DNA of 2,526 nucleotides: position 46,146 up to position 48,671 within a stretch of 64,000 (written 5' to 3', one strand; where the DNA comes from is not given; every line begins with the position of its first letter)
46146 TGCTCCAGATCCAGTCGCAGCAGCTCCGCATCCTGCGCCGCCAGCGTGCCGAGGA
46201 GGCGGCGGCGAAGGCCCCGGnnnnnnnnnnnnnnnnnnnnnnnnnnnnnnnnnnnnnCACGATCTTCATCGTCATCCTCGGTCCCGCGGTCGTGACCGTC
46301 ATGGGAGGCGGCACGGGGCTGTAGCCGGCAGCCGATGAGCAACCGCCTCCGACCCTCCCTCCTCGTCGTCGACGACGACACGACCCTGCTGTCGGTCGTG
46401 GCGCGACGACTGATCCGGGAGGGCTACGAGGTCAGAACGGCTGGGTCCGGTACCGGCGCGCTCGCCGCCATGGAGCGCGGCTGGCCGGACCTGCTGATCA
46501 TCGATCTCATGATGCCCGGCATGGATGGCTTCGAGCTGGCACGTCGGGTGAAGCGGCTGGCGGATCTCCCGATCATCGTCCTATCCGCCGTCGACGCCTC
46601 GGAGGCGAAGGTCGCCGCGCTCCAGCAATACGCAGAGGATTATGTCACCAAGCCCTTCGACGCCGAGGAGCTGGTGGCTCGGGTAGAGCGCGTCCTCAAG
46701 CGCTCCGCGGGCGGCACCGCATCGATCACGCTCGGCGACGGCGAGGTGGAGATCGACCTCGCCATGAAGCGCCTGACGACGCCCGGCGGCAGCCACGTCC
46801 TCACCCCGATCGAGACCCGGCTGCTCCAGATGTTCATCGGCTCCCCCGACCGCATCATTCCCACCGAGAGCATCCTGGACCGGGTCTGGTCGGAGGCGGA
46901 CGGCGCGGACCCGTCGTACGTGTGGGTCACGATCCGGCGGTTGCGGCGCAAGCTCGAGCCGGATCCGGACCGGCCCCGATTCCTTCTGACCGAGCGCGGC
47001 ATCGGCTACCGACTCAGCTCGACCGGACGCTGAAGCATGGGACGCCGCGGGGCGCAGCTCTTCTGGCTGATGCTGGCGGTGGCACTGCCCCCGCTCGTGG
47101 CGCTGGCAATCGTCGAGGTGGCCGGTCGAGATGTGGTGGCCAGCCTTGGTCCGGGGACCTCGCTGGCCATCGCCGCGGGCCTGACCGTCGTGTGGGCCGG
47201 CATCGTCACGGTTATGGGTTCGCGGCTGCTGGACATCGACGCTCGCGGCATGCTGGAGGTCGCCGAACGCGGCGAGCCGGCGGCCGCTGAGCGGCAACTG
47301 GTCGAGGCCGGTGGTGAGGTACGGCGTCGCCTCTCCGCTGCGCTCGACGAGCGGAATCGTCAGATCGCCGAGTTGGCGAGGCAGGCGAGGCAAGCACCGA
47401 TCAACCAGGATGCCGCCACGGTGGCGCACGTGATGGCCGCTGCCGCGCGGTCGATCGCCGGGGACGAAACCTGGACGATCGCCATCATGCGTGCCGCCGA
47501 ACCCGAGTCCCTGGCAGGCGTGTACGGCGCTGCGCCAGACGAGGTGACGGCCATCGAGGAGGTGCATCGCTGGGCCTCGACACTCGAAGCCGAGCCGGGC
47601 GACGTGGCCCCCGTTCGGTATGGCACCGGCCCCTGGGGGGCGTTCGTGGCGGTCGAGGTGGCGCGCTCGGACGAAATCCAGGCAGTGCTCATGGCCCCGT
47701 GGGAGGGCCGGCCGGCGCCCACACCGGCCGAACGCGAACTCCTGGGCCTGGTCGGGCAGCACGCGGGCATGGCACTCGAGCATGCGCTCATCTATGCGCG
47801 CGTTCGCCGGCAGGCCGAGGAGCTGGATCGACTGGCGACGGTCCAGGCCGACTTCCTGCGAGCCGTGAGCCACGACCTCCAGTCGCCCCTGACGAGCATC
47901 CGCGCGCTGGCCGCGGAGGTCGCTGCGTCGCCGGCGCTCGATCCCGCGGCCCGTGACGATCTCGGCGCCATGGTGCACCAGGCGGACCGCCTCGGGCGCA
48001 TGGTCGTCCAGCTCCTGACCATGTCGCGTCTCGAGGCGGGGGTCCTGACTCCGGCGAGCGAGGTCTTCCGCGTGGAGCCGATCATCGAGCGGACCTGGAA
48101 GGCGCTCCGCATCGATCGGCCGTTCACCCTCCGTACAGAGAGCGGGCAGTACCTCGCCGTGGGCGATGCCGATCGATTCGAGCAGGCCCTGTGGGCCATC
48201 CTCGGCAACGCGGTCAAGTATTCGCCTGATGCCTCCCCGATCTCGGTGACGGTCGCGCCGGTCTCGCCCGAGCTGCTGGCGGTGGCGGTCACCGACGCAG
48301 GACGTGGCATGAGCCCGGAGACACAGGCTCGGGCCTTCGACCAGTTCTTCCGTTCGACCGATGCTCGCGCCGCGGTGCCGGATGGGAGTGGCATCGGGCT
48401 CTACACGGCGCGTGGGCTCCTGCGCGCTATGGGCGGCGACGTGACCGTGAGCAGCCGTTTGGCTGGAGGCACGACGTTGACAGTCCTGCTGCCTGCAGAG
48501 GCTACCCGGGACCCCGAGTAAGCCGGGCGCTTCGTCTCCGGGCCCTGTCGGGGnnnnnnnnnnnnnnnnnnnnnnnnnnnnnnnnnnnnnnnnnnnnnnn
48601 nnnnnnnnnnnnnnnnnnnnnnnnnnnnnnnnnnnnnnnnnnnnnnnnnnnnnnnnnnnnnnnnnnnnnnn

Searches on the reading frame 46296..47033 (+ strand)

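Call 18: search_protein_families(library=pfam, proteins=[window:46296-47033:+], max_evalue=0.001)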
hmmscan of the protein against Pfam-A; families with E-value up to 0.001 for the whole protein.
window:46296-47033:+ (245 aa): 2 families
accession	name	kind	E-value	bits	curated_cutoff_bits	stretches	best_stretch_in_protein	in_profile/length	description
PF00072.30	Response_reg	-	2.4e-29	102.2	30.2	1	23-131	2-111/111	Response regulator receiver domain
PF00486.34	Trans_reg_C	-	6.6e-20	71.4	26.2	1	168-240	5-77/77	Transcriptional regulatory protein, C terminal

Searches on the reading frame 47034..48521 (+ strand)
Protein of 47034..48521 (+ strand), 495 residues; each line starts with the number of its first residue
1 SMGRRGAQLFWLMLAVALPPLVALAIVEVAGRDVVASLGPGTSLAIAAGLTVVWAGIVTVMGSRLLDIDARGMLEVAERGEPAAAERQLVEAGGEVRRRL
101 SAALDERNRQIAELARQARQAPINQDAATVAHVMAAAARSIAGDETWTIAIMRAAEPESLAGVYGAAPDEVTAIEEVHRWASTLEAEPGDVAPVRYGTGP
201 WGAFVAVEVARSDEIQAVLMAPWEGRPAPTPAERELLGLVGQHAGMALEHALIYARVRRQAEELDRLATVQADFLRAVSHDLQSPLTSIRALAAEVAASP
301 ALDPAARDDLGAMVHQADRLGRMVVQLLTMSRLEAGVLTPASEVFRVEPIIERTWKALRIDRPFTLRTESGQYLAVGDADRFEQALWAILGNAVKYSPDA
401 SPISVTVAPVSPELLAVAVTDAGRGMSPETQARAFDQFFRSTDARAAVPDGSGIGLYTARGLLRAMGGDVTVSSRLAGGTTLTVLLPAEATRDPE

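Call 18: search_protein_families(library=pfam, proteins=[window:47034-48521:+], max_evalue=0.001)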
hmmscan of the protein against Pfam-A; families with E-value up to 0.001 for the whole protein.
window:47034-48521:+ (495 aa): 2 families
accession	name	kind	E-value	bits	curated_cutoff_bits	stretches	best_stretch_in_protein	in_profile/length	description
PF02518.31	HATPase_c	-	7.1e-23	81.6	26.4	1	377-489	1-110/111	Histidine kinase-, DNA gyrase B-, and HSP90-like ATPase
PF00512.31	HisKA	-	9.7e-12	45.2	26.9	1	271-336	2-66/66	His Kinase A (phospho-acceptor) domain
